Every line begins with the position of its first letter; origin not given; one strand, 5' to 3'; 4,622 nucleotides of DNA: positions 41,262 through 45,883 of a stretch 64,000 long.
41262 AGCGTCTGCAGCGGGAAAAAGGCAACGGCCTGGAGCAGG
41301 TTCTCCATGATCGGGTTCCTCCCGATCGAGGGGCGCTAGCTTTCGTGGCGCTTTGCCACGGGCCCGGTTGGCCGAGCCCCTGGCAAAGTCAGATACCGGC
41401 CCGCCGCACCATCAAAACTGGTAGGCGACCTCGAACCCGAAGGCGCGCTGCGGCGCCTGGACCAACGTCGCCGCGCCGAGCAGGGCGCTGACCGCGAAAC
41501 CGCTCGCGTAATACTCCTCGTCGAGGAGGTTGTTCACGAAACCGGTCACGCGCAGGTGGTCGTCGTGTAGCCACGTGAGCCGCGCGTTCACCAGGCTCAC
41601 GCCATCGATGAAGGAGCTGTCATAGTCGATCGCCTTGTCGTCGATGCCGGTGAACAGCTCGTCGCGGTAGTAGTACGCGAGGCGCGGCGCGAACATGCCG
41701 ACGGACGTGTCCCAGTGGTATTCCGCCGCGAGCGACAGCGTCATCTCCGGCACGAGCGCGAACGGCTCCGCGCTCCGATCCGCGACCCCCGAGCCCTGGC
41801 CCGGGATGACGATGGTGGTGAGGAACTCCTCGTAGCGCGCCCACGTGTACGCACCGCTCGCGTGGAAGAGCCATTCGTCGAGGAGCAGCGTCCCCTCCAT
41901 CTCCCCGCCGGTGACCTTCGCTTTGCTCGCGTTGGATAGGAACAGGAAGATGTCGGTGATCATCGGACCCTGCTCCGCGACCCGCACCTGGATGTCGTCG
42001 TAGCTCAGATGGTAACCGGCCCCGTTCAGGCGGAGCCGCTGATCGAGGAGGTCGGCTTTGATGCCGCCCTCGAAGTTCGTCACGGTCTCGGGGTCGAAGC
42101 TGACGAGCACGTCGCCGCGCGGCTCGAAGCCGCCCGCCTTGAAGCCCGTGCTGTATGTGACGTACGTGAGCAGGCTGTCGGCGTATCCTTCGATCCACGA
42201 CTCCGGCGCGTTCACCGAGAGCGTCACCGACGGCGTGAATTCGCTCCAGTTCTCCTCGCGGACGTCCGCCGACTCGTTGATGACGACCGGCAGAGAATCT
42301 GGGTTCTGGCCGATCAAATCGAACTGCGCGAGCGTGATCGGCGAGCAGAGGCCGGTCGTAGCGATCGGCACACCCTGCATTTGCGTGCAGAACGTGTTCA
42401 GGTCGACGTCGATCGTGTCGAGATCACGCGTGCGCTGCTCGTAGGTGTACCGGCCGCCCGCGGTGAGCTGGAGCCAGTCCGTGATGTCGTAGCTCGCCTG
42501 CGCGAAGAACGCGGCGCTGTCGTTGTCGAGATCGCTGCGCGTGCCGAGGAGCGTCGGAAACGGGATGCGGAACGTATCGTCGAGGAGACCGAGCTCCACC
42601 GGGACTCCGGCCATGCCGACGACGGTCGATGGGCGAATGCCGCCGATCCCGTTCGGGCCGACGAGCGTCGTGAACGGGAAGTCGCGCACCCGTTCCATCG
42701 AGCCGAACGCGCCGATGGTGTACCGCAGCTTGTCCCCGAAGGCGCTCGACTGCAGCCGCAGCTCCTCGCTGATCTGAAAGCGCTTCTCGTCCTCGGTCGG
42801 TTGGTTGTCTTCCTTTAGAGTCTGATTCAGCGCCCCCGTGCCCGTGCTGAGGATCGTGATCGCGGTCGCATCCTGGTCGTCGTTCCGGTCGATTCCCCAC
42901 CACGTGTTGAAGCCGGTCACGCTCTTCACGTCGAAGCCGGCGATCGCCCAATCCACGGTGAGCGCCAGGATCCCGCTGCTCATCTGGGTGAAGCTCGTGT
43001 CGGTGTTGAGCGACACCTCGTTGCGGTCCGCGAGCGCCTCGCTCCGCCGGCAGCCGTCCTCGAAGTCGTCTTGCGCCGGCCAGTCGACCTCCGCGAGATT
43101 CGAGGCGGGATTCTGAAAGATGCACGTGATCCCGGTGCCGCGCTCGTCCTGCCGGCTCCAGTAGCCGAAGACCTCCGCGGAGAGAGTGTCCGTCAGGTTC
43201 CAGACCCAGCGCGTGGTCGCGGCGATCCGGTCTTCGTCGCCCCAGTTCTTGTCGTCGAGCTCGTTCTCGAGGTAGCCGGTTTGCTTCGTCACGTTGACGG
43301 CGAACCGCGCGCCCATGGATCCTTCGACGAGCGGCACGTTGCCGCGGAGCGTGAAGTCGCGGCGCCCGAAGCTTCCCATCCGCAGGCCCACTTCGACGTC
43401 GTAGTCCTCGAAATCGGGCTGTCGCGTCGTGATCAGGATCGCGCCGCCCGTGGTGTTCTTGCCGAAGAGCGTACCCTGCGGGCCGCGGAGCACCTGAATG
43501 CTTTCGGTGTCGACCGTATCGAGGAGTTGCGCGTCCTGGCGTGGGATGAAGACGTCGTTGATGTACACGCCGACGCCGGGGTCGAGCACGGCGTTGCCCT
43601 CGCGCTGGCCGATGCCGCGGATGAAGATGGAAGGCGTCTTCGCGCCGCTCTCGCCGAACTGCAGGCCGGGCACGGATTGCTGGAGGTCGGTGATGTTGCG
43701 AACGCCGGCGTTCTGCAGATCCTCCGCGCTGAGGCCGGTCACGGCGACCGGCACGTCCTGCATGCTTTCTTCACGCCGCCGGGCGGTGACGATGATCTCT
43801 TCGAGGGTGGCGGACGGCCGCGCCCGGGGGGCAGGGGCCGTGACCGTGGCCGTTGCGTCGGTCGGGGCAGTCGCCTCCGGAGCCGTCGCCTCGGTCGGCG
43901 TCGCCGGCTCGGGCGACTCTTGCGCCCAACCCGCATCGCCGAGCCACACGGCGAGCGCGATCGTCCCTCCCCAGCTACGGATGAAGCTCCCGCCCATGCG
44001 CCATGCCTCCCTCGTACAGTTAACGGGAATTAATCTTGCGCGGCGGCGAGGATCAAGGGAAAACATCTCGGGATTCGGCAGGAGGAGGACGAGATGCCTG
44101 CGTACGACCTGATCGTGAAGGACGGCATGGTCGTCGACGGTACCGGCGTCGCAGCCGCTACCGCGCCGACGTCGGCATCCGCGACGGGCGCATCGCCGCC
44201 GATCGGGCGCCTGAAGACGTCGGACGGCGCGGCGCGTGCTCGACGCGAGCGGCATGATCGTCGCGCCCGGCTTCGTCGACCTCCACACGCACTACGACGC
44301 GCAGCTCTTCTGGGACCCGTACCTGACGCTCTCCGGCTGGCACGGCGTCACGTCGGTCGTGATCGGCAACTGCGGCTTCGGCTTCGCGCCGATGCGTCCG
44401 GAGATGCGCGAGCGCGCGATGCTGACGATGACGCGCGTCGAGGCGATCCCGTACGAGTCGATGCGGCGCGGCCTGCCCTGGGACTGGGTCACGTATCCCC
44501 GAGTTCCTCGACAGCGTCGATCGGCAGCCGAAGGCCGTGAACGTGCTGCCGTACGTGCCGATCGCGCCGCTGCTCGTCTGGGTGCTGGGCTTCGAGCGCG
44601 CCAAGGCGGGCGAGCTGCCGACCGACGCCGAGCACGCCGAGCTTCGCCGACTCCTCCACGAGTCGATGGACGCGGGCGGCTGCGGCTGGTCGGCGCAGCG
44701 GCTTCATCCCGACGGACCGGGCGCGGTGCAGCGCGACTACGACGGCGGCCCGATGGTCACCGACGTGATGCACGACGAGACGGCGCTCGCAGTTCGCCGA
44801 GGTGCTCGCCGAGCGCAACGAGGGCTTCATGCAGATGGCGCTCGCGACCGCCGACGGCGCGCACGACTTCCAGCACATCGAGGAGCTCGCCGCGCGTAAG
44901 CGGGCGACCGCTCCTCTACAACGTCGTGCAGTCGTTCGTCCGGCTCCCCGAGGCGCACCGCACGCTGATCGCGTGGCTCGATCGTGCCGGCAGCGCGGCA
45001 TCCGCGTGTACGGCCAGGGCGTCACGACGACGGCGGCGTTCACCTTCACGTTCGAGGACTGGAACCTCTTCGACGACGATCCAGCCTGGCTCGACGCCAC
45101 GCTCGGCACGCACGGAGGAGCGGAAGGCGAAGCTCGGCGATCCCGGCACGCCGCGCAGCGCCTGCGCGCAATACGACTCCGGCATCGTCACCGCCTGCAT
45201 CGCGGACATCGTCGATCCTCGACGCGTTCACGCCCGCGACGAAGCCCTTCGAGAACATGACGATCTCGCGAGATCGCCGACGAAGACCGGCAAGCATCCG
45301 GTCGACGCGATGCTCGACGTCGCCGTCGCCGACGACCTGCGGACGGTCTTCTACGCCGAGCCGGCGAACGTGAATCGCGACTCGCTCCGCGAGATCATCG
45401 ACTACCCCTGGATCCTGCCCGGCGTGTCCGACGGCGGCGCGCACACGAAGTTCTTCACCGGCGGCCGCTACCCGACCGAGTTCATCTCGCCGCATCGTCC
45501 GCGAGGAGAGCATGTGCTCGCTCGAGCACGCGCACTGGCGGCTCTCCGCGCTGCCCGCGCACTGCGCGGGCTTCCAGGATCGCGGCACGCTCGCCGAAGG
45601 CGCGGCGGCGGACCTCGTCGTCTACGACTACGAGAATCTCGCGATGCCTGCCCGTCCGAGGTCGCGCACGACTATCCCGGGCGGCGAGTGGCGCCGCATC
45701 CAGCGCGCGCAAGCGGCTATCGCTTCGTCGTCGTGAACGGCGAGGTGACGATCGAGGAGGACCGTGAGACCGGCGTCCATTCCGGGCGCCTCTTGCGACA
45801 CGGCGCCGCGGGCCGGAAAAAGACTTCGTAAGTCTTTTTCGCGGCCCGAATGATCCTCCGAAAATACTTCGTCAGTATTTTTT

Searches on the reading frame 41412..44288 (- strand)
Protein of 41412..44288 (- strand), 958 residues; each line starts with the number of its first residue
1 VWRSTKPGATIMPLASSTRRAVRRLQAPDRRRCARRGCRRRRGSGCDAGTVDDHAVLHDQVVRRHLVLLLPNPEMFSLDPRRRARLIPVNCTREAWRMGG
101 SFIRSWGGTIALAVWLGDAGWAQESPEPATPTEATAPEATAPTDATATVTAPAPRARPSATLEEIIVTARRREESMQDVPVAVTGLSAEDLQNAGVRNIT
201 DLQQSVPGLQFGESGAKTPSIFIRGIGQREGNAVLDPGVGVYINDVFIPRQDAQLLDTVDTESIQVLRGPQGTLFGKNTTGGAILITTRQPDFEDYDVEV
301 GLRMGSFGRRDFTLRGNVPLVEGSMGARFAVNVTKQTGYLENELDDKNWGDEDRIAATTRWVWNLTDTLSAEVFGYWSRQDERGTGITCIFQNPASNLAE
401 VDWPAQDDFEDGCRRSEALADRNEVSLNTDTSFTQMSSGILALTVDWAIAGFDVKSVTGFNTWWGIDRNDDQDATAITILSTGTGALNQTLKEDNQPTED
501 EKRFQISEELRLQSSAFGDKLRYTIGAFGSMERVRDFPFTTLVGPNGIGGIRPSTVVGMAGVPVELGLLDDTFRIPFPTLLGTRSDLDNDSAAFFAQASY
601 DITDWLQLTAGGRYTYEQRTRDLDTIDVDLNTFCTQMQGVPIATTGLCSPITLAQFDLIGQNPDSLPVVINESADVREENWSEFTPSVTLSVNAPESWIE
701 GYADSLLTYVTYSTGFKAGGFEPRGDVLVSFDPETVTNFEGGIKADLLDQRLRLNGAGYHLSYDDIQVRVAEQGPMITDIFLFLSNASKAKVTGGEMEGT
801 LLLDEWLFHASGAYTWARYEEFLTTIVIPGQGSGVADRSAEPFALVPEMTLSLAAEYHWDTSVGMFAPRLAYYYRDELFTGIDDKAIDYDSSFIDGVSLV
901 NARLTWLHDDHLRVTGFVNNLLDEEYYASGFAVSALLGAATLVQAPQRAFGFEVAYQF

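Call 61: search_protein_families(library=pfam, max_evalue=0.00001, proteins=[window:41412-44288:-])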
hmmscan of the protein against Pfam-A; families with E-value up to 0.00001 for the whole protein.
window:41412-44288:- (958 aa): 2 families
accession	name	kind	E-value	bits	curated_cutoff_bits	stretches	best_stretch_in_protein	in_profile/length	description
PF00593.30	TonB_dep_Rec_b-barrel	-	1.3e-34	121.3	27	1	422-921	60-436/436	TonB dependent receptor-like, beta-barrel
PF07715.20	Plug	-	6.2e-19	68.9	23.9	1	176-283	2-107/107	TonB-dependent Receptor Plug Domain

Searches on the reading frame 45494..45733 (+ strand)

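Call 29: search_protein_families(library=pfam, max_evalue=0.01, proteins=[window:45494-45733:+])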
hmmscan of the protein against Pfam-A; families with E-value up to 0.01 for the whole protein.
window:45494-45733:+ (80 aa): 2 families
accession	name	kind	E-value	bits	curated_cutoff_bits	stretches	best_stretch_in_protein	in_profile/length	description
PF07969.17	Amidohydro_3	-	2.8e-08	34.1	29.7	1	3-61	402-465/472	Amidohydrolase family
PF01979.26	Amidohydro_1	-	0.0028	17.4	25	1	17-48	290-321/345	Amidohydrolase family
